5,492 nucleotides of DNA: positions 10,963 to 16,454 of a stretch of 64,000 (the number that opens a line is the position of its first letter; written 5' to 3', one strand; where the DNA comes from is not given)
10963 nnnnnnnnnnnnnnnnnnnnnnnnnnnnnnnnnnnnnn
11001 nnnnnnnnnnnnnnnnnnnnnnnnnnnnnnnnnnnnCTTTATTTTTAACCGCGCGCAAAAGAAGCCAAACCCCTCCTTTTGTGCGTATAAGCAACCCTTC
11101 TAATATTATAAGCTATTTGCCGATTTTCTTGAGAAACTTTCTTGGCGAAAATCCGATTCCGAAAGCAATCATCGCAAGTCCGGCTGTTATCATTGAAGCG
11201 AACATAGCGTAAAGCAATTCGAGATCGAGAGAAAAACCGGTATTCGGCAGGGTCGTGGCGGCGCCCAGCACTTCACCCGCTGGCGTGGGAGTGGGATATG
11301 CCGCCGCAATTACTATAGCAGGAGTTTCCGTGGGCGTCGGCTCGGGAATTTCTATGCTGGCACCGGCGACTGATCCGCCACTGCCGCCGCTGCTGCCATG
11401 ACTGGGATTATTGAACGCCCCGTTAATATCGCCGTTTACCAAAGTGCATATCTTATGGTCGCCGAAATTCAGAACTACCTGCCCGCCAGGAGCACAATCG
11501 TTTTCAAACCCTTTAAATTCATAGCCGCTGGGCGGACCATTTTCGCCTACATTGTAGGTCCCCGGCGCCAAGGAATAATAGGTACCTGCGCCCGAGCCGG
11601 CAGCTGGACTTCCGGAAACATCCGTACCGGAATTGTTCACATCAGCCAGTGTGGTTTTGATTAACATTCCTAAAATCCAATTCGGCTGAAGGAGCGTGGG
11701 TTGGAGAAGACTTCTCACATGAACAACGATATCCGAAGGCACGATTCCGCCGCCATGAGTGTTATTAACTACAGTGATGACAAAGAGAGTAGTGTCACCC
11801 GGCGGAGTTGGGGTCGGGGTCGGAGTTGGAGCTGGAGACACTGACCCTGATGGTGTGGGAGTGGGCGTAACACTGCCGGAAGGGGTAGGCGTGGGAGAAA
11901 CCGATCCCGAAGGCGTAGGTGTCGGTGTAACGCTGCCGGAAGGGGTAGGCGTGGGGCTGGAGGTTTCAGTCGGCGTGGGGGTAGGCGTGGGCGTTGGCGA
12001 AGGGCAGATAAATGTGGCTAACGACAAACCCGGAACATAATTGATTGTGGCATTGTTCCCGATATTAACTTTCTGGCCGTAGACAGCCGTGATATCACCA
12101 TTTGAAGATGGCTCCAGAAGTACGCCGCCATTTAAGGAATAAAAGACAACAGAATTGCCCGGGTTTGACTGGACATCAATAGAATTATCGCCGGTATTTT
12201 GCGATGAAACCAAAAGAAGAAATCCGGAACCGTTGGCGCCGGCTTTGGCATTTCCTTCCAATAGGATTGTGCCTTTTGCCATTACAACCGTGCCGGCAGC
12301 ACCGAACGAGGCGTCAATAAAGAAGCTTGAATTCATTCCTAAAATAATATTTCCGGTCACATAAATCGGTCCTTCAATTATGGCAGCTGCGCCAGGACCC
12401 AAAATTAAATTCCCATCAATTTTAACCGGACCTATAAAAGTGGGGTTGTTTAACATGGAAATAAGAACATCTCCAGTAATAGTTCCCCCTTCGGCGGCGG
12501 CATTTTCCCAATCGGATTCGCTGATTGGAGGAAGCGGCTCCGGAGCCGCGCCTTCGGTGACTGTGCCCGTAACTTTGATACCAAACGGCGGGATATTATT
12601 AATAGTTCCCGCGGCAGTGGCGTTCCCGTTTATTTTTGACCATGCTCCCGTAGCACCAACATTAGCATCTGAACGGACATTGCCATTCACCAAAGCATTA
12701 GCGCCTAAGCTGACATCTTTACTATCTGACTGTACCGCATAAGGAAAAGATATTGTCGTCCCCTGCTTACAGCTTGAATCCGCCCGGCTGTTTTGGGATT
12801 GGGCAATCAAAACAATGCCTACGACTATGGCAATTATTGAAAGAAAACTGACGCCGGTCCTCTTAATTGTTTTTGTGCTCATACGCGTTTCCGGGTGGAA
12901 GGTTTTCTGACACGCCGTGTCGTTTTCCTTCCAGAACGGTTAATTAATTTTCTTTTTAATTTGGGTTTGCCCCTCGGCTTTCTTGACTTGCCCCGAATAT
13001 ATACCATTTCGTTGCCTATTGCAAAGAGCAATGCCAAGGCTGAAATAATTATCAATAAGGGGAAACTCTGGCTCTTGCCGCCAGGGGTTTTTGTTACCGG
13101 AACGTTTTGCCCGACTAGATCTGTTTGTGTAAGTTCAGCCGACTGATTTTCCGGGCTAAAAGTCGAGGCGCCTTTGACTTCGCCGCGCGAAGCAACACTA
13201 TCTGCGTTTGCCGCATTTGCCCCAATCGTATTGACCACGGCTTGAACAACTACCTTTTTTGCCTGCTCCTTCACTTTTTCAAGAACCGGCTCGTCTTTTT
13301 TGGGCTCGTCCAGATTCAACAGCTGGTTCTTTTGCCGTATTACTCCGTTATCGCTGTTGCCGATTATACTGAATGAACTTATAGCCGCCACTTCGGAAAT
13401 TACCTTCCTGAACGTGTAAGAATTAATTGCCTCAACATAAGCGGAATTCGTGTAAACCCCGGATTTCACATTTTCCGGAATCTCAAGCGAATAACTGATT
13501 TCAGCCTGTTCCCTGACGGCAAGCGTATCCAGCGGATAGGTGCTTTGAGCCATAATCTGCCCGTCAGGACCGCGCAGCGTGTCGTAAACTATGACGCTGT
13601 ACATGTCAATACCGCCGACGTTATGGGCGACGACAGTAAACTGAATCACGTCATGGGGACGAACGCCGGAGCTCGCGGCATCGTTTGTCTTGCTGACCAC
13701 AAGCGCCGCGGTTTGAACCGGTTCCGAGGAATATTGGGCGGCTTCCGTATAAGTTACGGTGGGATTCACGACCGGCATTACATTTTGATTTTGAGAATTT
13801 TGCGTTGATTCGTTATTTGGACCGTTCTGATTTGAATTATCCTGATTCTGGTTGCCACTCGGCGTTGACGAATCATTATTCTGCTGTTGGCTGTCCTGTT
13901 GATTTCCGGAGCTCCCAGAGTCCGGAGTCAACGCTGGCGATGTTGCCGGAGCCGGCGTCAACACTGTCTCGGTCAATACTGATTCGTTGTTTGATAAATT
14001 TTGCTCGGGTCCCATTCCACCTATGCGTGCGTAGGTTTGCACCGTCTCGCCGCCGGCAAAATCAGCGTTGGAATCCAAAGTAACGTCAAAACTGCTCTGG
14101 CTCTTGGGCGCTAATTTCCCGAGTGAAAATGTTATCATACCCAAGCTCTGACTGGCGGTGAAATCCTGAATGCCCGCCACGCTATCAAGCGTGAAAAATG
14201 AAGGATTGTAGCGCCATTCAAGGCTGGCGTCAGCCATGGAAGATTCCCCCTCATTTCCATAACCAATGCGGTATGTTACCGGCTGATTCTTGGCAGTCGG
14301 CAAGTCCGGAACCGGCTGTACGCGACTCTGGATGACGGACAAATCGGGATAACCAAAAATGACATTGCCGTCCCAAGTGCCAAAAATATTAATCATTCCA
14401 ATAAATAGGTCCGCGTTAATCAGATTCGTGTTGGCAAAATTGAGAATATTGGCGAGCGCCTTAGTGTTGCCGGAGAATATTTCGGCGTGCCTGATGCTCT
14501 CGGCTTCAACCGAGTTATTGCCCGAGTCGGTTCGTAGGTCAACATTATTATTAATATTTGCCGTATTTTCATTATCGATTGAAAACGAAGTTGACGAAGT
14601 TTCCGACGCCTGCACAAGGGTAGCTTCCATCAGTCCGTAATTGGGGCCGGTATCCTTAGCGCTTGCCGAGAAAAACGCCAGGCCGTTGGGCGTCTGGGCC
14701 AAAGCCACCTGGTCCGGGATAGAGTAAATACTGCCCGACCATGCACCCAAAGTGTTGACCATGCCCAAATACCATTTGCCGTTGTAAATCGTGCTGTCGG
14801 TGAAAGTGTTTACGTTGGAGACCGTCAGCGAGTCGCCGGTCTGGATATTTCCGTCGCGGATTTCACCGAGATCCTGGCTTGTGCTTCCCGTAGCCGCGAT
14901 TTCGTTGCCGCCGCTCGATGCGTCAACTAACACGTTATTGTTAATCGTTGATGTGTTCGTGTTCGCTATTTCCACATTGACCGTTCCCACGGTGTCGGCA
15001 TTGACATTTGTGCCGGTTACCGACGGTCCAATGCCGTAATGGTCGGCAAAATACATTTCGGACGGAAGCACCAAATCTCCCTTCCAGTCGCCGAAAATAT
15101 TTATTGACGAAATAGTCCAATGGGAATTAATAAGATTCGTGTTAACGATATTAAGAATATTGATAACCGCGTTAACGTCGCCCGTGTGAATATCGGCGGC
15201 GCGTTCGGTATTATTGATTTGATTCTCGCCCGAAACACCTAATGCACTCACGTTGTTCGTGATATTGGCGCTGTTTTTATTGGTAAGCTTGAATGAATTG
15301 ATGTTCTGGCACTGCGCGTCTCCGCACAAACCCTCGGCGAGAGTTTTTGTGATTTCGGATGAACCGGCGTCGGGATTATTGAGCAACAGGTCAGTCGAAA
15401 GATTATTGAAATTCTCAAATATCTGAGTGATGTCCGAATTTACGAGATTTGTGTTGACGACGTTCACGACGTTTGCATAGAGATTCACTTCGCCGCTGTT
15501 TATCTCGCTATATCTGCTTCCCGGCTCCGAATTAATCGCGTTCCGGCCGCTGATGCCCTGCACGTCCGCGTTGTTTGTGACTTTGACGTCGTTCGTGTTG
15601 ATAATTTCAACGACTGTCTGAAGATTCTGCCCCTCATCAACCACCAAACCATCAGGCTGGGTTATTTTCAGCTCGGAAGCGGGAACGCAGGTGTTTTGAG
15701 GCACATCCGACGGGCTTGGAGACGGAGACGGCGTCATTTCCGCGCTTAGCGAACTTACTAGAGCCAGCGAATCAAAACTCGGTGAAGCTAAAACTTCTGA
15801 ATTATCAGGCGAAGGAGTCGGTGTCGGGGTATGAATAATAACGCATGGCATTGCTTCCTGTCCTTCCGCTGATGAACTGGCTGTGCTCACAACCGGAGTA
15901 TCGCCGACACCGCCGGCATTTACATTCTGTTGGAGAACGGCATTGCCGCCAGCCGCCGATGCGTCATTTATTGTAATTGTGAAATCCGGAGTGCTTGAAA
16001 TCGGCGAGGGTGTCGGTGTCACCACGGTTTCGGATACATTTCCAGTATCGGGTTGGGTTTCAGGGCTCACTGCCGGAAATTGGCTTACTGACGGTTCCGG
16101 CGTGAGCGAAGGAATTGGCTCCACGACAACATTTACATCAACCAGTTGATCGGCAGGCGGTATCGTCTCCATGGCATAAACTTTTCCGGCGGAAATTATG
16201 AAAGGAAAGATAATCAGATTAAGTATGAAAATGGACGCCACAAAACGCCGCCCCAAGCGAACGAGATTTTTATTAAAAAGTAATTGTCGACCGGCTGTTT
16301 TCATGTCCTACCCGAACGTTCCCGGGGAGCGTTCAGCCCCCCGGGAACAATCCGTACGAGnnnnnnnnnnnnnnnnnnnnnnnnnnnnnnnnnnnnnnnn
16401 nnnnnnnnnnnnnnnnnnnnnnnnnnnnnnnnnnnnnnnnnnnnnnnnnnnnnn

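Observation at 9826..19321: Sortase-centred surface-protein island with a novel shared repeat module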

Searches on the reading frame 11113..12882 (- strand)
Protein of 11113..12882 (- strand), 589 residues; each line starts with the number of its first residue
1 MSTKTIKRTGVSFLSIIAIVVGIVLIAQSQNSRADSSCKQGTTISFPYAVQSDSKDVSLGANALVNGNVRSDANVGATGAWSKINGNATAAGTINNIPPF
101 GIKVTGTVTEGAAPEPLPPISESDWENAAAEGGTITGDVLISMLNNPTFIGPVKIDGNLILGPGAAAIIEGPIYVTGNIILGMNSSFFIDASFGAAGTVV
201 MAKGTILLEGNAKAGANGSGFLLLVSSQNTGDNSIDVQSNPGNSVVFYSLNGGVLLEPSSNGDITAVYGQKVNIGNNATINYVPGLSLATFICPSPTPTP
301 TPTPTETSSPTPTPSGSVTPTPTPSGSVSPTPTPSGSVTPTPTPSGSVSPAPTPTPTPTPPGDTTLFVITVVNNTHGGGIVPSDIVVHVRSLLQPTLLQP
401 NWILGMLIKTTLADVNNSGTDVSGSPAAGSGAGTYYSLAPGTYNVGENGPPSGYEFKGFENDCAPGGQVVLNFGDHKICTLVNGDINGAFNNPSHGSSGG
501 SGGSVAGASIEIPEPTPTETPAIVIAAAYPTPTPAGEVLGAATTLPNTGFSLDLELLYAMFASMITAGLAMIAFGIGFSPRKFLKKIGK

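Call 3: search_protein_families(library=pfam, proteins=[window:11113-12882:-], max_evalue=0.1)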
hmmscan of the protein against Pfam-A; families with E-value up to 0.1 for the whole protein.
window:11113-12882:- (589 aa): 0 families

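Call 4: search_protein_families(library=ncbifam, proteins=[window:11113-12882:-], max_evalue=0.1)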
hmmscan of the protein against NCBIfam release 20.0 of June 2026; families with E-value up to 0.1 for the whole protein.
window:11113-12882:- (589 aa): 0 families

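Call 58: search_solved_structures(query=window:11113-12882:-, max_evalue=1)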
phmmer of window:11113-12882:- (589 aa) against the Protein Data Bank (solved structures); distinct sequences matched with E-value up to 1: 5.
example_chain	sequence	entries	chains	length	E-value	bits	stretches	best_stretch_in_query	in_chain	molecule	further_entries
8zvk_A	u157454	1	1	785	7.5e-17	64.4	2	291-364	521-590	AaBgIC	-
8x8h_A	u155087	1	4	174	0.097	14.5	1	265-315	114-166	Pectate disaccharide-lyase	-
2ww8_A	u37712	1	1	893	0.1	14.4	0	416-455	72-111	CELL WALL SURFACE ANCHOR FAMILY PROTEIN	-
9skq_B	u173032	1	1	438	0.26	13.1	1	299-406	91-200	G2/mitotic-specific cyclin-B1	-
4l3a_A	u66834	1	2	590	0.71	11.6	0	292-338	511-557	Internalin K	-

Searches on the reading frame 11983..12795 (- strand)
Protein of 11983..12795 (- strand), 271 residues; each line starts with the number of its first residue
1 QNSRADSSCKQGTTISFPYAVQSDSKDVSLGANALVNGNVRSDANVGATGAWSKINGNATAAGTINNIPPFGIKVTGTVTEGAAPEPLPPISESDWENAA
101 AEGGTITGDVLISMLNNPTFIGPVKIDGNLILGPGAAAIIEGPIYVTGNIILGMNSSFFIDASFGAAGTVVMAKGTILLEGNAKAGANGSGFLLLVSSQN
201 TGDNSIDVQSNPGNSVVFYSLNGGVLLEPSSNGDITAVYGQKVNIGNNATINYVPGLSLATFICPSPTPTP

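Call 72: find_homologous_proteins(query=window:11983-12795:-, max_evalue=0.001)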
Query window:11983-12795:- (271 aa): 25 proteins with E <= 0.001 among 3646 candidates.
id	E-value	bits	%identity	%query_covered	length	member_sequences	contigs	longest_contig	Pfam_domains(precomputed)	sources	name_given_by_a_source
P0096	1.5e-35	141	38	99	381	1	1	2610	PF23981.2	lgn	-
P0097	1.3e-25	108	36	96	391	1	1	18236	PF23981.2,PF18886.7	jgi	jgi:hypothetical protein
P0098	2.8e-24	104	36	94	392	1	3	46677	-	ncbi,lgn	ncbi:MAG: hypothetical protein WAV25_00275 [Minisyncoccia bacterium]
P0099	2.8e-23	101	35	93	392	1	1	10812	-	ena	-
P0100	1.2e-22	99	35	91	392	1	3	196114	-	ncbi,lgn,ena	-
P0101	2.1e-16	78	31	95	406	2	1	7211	-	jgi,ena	-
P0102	7.2e-15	73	31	95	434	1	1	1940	-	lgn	-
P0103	1.6e-14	72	30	94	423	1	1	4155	PF18886.7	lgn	-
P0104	1.9e-14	72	31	91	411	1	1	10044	-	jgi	jgi:hypothetical protein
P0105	1.2e-13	69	28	91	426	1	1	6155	-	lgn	-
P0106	2.9e-13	68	32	92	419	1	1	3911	-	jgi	jgi:hypothetical protein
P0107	3.3e-13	68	31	96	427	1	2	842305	-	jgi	jgi:Tfp pilus assembly protein PilV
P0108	2.8e-12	65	29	93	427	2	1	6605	-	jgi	jgi:Tfp pilus assembly protein PilX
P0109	6.4e-10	57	28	66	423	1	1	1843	-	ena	-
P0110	7.2e-10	57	29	96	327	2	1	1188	-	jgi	jgi:hypothetical protein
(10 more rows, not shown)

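Call 73: search_protein_families(library=pfam, proteins=[P0096, P0097, P0103, P0107, P0108], max_evalue=0.01)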
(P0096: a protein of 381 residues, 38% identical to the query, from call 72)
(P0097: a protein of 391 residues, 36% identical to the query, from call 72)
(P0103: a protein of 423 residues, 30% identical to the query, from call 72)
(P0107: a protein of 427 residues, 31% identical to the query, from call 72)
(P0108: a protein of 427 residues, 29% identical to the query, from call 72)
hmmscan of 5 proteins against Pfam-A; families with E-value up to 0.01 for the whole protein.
P0096 (381 aa): 2 families
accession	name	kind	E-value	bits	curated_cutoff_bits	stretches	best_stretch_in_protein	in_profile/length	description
PF23981.1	DUF7305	-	7.5e-08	32.9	27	1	211-358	39-180/185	Domain of unknown function (DUF7305)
PF04519.19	Bactofilin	-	0.01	16.5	27.9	0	137-182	14-57/98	Polymer-forming cytoskeletal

P0097 (391 aa): 4 families
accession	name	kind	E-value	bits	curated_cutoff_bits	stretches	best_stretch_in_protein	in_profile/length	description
PF23981.1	DUF7305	-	3e-06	27.7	27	1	257-367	75-180/185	Domain of unknown function (DUF7305)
PF18886.6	DUF5649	-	7.9e-06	26.5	25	1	220-275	1-57/68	Repeats of unknown function (DUF5649)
PF14341.11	PilX_N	-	0.00032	21.1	25.5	1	15-65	2-51/51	PilX N-terminal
PF11999.13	Ice_binding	-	0.0019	18.3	28.7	0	144-180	163-200/208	Ice-binding-like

P0103 (423 aa): 1 family
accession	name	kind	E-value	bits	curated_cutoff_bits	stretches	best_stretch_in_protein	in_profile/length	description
PF18886.6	DUF5649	-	1.7e-05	25.5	25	1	252-315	1-65/68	Repeats of unknown function (DUF5649)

P0107 (427 aa): 0 families

P0108 (427 aa): 1 family
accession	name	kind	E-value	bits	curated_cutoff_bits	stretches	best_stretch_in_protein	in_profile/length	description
PF04519.19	Bactofilin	-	0.003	18.2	27.9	0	148-204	22-79/98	Polymer-forming cytoskeletal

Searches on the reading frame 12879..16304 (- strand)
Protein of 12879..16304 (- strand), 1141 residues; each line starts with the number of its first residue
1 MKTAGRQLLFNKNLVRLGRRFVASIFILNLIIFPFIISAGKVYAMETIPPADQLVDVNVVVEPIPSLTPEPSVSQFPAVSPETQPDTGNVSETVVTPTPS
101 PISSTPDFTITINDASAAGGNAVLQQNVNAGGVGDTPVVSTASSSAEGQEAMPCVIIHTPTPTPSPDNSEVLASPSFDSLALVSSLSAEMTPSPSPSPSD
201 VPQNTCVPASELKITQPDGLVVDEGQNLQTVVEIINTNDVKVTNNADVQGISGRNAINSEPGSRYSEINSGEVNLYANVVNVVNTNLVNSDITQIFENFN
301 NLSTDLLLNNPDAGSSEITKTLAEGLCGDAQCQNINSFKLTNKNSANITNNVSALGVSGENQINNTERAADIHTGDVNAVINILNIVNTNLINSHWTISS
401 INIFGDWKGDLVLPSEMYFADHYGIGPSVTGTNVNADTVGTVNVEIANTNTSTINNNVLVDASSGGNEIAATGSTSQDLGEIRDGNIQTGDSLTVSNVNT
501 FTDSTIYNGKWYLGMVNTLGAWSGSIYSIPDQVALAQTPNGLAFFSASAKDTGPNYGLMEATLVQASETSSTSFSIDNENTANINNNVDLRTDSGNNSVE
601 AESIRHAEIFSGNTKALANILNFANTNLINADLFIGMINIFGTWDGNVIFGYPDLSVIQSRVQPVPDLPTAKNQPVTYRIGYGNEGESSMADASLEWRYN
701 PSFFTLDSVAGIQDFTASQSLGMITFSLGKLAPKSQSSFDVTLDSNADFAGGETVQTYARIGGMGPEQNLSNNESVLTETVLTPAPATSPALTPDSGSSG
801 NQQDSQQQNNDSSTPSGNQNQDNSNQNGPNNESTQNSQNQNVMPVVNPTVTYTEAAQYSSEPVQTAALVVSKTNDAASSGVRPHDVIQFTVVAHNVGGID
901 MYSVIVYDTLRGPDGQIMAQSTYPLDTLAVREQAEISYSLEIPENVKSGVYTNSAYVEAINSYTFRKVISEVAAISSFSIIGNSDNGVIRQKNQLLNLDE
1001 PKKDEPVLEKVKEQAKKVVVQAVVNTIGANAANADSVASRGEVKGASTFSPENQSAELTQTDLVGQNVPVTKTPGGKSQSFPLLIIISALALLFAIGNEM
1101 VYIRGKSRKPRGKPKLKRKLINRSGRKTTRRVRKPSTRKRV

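Call 3: search_protein_families(library=pfam, proteins=[window:12879-16304:-], max_evalue=0.1)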
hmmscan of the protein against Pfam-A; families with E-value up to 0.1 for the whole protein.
window:12879-16304:- (1141 aa): 0 families

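Call 4: search_protein_families(library=ncbifam, proteins=[window:12879-16304:-], max_evalue=0.1)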
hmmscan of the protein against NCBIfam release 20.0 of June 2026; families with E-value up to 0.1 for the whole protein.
window:12879-16304:- (1141 aa): 0 families

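Call 90: list_cluster_members(proteins=[window:12879-16304:-, window:16361-16957:-, window:11113-12882:-, window:17990-19321:-, window:10380-11036:-])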
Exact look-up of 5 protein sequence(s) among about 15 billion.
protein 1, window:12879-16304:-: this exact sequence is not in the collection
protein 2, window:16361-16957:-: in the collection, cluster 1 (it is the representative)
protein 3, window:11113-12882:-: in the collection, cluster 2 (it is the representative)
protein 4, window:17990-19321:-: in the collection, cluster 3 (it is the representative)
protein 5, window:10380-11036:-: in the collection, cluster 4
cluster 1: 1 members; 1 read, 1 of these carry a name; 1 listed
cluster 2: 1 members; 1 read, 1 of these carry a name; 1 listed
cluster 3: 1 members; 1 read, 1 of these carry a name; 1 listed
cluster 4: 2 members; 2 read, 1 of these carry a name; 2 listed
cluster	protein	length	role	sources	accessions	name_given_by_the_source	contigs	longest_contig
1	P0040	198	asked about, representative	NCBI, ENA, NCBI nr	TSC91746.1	MAG: hypothetical protein CEN90_210 [Parcubacteria group bacterium Licking1014_17]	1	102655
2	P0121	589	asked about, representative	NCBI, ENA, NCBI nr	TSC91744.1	MAG: polymorphic outer membrane protein [Parcubacteria group bacterium Licking1014_17]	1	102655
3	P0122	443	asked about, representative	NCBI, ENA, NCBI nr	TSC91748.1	MAG: hypothetical protein CEN90_212 [Parcubacteria group bacterium Licking1014_17]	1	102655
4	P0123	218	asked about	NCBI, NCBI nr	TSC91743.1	MAG: putative sortase family protein [Parcubacteria group bacterium Licking1014_17]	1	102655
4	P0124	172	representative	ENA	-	-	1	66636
